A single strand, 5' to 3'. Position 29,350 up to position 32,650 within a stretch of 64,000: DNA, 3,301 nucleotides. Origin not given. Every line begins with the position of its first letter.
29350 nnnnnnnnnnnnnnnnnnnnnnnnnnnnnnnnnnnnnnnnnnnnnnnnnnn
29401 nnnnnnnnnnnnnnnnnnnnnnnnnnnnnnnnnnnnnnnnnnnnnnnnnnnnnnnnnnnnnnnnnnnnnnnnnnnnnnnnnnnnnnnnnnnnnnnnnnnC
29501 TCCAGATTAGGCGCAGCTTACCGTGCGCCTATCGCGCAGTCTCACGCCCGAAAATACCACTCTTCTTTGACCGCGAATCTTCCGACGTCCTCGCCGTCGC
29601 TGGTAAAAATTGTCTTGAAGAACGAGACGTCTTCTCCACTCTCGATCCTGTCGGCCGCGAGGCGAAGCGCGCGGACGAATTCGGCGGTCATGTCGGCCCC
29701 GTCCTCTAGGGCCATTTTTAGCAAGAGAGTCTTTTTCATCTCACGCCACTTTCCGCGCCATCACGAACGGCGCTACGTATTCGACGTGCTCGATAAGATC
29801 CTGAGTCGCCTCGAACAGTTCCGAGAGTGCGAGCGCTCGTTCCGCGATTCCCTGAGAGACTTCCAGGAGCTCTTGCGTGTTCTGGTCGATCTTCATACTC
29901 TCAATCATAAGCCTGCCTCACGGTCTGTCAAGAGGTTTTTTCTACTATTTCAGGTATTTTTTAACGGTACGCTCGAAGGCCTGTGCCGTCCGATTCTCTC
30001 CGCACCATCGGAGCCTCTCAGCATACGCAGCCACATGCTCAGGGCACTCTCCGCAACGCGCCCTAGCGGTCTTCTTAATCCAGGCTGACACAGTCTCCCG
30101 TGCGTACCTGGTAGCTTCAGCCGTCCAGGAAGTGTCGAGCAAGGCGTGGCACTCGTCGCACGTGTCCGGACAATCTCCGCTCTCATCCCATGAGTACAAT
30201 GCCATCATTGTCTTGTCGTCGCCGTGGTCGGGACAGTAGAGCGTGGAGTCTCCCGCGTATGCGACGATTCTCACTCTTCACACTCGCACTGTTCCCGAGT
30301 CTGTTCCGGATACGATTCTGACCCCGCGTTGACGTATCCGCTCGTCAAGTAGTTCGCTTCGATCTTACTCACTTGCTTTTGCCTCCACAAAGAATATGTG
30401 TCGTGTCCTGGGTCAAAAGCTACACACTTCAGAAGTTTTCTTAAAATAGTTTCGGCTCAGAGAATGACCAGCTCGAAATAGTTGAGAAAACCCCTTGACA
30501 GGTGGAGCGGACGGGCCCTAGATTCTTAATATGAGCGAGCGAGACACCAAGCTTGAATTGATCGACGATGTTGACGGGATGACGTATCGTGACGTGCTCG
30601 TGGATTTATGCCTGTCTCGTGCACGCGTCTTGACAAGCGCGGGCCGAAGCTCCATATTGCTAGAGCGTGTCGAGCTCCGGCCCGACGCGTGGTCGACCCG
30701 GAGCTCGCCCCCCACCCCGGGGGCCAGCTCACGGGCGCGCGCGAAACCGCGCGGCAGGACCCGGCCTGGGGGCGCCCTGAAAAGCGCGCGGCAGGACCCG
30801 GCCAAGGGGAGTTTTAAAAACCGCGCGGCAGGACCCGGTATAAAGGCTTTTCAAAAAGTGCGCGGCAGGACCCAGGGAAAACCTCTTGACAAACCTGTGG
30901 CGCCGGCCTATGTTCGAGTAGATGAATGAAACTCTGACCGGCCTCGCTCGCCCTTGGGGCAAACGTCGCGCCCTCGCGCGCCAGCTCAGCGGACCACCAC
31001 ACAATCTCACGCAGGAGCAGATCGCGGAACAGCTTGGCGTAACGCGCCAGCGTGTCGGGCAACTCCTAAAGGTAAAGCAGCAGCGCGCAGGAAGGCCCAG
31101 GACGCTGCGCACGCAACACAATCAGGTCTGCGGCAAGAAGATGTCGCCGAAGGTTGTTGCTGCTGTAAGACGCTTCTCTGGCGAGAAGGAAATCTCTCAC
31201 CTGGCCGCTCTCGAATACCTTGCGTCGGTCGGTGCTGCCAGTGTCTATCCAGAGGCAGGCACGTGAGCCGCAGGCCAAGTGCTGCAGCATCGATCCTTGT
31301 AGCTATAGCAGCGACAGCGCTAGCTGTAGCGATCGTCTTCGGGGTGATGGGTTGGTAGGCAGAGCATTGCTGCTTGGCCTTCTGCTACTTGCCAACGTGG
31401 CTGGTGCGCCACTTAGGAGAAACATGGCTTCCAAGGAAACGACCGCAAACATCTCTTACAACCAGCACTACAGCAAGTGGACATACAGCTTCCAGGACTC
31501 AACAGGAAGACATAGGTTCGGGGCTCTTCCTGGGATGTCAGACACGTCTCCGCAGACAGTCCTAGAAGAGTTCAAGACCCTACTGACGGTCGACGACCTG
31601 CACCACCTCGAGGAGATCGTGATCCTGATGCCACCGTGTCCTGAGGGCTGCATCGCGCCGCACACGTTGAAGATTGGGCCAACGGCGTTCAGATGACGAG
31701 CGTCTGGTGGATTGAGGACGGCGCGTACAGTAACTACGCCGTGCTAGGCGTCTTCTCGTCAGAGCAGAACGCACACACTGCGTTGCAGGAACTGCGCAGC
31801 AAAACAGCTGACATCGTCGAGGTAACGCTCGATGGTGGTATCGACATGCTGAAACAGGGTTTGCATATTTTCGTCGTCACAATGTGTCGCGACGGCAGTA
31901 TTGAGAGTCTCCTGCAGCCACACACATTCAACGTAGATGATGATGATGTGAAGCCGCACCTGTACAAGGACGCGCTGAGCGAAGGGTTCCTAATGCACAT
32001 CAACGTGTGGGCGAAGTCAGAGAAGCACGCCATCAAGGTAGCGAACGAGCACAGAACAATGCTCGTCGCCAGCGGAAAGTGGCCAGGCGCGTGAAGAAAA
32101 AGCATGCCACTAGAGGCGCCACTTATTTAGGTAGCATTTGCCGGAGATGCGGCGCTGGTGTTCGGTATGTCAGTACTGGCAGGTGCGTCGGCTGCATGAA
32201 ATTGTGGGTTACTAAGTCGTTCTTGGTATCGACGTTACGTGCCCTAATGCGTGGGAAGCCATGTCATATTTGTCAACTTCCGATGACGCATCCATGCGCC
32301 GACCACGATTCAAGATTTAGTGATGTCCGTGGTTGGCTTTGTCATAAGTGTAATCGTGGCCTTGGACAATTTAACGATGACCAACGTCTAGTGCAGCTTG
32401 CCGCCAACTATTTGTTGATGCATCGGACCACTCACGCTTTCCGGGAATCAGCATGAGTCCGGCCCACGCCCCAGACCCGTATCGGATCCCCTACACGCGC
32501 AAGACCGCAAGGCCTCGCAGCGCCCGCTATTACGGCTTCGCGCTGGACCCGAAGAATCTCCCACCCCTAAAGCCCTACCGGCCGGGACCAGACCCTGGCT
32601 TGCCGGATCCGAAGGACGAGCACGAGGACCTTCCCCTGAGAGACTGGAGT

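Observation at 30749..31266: Four 37-bp-phased repeats leading into the promoter of an HTH gene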

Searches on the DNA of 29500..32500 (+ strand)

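Call 7: search_dna_similar(query=window:29500-32500:+, collection=phages, mode=distant, max_rows=30)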
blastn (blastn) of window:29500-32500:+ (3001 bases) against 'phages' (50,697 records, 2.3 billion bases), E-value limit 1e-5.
No match.

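Call 57: search_rna_families(source=window, start=30400, end=31000, threshold=evalue, max_evalue=10)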
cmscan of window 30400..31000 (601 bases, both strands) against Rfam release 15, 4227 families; matches with E-value up to 10: 2.
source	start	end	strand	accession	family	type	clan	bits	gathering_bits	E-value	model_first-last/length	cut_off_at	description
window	30637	30686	-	RF00258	mir-130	Gene; miRNA;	-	14.8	40.6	7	1-83/83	no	mir-130 microRNA precursor family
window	30671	30707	-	RF02566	Ms1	Gene; sRNA;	-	10.9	162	1.9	258-295/304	no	Mycobacterium smegmatis small RNA 1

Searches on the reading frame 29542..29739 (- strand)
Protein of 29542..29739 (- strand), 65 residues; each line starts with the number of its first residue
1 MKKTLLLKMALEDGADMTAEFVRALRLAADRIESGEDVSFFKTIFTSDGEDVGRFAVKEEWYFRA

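Call 12: search_protein_families(library=pfam, proteins=[window:29542-29739:-], max_evalue=0.1)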
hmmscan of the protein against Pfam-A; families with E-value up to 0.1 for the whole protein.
window:29542-29739:- (65 aa): 0 families

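Call 13: search_protein_families(library=phrogs, proteins=[window:29542-29739:-], max_evalue=0.1)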
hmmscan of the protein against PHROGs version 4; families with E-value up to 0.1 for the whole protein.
window:29542-29739:- (65 aa): 1 family
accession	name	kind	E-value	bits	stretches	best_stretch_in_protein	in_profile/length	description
phrog_9027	-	unknown function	0.00023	22.5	1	14-59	26-71/72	-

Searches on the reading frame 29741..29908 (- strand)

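Call 12: search_protein_families(library=pfam, proteins=[window:29741-29908:-], max_evalue=0.1)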
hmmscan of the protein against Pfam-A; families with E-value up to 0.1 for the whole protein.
window:29741-29908:- (55 aa): 0 families

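Call 13: search_protein_families(library=phrogs, proteins=[window:29741-29908:-], max_evalue=0.1)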
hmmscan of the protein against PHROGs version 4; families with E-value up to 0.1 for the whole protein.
window:29741-29908:- (55 aa): 1 family
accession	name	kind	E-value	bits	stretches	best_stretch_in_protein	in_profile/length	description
phrog_36661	-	unknown function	0.096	13.9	0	29-47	12-33/78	-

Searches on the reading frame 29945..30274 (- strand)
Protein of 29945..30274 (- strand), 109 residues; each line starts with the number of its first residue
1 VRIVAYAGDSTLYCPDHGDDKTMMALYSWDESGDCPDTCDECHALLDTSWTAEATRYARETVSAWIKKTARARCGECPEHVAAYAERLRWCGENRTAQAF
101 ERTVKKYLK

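Call 12: search_protein_families(library=pfam, proteins=[window:29945-30274:-], max_evalue=0.1)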
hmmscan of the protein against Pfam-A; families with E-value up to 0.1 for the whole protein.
window:29945-30274:- (109 aa): 5 families
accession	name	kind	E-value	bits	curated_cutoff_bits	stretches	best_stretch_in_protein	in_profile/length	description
PF13008.12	zf-Paramyx-P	-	0.019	14.9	25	0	68-80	27-39/45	Zinc-binding domain of Paramyxoviridae V protein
PF07351.18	DUF1480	-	0.025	15.1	25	1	7-47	23-63/78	Protein of unknown function (DUF1480)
PF12903.12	DUF3830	-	0.044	14.2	26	1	34-75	18-59/143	Protein of unknown function (DUF3830)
PF23545.1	Zn_ribbon_HMPTM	-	0.049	13.6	27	0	14-24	33-43/45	HMPTM N-terminal zinc ribbon domain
PF00105.24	zf-C4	-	0.067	14.1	21.1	1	38-77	19-58/70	Double treble clef zinc finger, C4 type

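Call 13: search_protein_families(library=phrogs, proteins=[window:29945-30274:-], max_evalue=0.1)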
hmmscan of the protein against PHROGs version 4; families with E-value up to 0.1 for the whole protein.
window:29945-30274:- (109 aa): 2 families
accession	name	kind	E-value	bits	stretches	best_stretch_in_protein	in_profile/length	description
phrog_2255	-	DNA, RNA and nucleotide metabolism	0.0047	17.4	1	11-82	53-123/211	HNH endonuclease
phrog_34563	-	unknown function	0.059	14.3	0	67-87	21-42/42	-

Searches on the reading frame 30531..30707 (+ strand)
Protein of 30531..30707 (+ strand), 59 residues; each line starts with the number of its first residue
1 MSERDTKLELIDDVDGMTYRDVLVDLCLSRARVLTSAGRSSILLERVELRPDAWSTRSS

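Call 63: search_solved_structures(query=window:30531-30707:+, max_evalue=10, show_alignments=3)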
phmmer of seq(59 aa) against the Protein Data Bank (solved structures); distinct sequences matched with E-value up to 10: 1.
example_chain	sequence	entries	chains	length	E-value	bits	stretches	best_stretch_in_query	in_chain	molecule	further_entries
3vwb_A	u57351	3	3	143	1.7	12.2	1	14-53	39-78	Virulence regulon transcriptional activator virB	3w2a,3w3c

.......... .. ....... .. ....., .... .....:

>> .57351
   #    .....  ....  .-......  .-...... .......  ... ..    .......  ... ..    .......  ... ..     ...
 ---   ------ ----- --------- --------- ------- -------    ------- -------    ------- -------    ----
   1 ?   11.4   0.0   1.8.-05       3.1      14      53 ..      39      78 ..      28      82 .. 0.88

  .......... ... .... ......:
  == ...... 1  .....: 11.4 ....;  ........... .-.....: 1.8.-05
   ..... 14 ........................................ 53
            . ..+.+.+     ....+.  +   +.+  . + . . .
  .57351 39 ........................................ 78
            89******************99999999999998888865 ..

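Call 66: search_protein_families(library=pfam, proteins=[window:30531-30707:+], max_evalue=10)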
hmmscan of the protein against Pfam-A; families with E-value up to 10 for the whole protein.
seq(59 aa): 0 families

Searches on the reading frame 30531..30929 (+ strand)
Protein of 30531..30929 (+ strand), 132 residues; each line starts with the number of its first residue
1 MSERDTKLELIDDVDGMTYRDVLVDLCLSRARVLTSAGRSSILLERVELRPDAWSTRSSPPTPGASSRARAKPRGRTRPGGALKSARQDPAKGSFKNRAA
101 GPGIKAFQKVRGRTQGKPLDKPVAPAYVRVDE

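Call 12: search_protein_families(library=pfam, proteins=[window:30531-30929:+], max_evalue=0.1)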
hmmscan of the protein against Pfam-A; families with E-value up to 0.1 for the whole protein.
window:30531-30929:+ (132 aa): 0 families

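Call 13: search_protein_families(library=phrogs, proteins=[window:30531-30929:+], max_evalue=0.1)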
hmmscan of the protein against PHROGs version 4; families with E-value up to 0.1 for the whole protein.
window:30531-30929:+ (132 aa): 0 families

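Call 68: predict_structure(protein=window:30531-30929:+)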
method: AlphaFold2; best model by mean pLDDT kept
length: 132 residues; sequences in the alignment: 1
mean_pLDDT: 54.1   pTM: 0.19
mean pLDDT of the five models: 54.1, 50.1, 48.7, 48.3, 30.8
residues with pLDDT >= 90: 0; 70-90: 5; 50-70: 84; < 50: 43
segments of 3 or more residues with pLDDT < 50: 1-3, 5-8, 40-52, 56-59, 62-67, 79-81
pLDDT, mean of each block of 10 residues (from residue 1): 48 56 65 51 45 49 49 55 53 51 52 60 68 56
secondary structure, 60 per line:
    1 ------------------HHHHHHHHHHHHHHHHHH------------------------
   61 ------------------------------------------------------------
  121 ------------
elements in order: H19-36

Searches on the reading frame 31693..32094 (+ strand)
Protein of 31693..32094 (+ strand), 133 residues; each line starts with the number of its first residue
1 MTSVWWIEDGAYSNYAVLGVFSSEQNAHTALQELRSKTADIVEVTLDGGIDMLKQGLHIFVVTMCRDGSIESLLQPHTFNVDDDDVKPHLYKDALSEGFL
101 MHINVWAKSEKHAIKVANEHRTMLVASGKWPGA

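Call 12: search_protein_families(library=pfam, proteins=[window:31693-32094:+], max_evalue=0.1)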
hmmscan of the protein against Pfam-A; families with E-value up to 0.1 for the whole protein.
window:31693-32094:+ (133 aa): 1 family
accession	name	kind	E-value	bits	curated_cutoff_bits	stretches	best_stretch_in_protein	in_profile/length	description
PF24024.1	DUF7336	-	0.00072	19.8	25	1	10-45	9-47/60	Domain of unknown function (DUF7336)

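Call 13: search_protein_families(library=phrogs, proteins=[window:31693-32094:+], max_evalue=0.1)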
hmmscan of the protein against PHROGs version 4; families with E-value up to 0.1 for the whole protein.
window:31693-32094:+ (133 aa): 2 families
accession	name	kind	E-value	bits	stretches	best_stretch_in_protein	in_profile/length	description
phrog_3002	-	unknown function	1.2e-05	26.5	1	11-47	11-47/65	-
phrog_22725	-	unknown function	0.083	14.2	0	82-127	25-70/85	-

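Call 60: find_homologous_proteins(query=window:31693-32094:+)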
Query window:31693-32094:+ (133 aa): 1 proteins with E <= 0.001 among 10 candidates.
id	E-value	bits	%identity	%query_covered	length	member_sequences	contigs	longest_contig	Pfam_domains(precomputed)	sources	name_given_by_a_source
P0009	1.9e-84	298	100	100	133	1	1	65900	-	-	-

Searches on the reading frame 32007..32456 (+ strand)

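Call 12: search_protein_families(library=pfam, proteins=[window:32007-32456:+], max_evalue=0.1)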
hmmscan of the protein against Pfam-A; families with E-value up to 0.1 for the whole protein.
window:32007-32456:+ (149 aa): 3 families
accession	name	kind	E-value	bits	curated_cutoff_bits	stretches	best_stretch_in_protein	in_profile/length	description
PF02945.21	Endonuclease_7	-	6.9e-12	45.5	23.6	1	82-136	22-80/82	Recombination endonuclease VII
PF23550.1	zf_Tbcl_Rhp7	-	0.0056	16.6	27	1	102-120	20-38/39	DNA repair protein rhp7 treble clef domain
PF14279.12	HNH_5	-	0.09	13.2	27.5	0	106-126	31-50/56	HNH endonuclease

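Call 13: search_protein_families(library=phrogs, proteins=[window:32007-32456:+], max_evalue=0.1)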
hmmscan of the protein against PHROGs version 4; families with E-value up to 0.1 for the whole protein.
window:32007-32456:+ (149 aa): 9 families
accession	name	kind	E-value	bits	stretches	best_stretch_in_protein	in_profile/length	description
phrog_2633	-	DNA, RNA and nucleotide metabolism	2e-15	58.2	1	30-140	27-140/142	endonuclease VII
phrog_2914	-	DNA, RNA and nucleotide metabolism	5.1e-14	53.4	1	82-144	94-160/190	endonuclease VII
phrog_307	-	DNA, RNA and nucleotide metabolism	3.7e-08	34.7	1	83-137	120-177/334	endonuclease VII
phrog_423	-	DNA, RNA and nucleotide metabolism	4.2e-07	31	1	82-124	22-69/159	endonuclease VII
phrog_15231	-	unknown function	3.9e-06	28.2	1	17-65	78-127/138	-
phrog_1035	-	DNA, RNA and nucleotide metabolism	0.0003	21.7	0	15-141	28-232/271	endonuclease VII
phrog_23777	-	unknown function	0.00031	22.1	1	33-64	5-36/75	-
phrog_30250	-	unknown function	0.034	15.5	1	19-67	4-53/98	-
phrog_17507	-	DNA, RNA and nucleotide metabolism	0.04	14.8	1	99-137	2-41/65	endonuclease VII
